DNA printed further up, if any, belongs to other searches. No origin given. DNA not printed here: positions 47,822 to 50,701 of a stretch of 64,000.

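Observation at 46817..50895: Orphan two-gene module: 107-aa acidic protein plus 1244-aa giant protein with internal hydrophobic segments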

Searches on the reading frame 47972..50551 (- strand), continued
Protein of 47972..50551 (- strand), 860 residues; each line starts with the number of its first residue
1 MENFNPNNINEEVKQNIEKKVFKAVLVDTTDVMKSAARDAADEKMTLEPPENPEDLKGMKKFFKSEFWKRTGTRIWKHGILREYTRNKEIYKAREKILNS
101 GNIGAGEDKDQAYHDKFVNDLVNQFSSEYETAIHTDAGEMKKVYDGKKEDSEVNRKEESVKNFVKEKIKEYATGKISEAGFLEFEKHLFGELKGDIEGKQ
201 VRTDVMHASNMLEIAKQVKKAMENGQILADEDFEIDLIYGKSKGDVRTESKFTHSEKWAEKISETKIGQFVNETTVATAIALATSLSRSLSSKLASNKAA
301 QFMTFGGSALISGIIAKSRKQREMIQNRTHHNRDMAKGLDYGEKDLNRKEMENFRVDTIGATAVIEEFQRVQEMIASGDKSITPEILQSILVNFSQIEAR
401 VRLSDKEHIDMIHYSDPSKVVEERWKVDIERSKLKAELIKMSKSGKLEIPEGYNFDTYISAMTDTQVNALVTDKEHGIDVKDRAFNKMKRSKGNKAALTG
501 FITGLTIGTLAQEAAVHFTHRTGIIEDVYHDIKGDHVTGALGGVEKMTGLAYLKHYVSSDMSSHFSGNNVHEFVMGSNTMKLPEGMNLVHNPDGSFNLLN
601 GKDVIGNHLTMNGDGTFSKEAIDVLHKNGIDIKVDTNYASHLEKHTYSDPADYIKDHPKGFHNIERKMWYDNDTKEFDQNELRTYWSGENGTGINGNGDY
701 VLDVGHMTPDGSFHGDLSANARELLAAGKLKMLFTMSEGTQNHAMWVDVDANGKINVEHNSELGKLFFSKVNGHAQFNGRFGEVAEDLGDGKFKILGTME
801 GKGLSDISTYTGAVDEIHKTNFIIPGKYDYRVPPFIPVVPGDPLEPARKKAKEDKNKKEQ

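Call 87: find_related_loci(query=A2, collection=viral_contigs, flank=3000)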
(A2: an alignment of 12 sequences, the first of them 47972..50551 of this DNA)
Query A2 (860 aa) in viral_contigs; peptide patterns used: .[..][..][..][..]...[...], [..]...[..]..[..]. (x = any residue, [..] = any of these).
58 stretches matched a pattern, but none encodes a relative of the query by tblastn (E <= 1e-3).
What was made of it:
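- On Known anti-phage defence systems / phage proteins: No relatives in IMG/VR (call 87).
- Tried and rejected: (9) Phage or mobile origin: no relatives on viral contigs (call 87).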
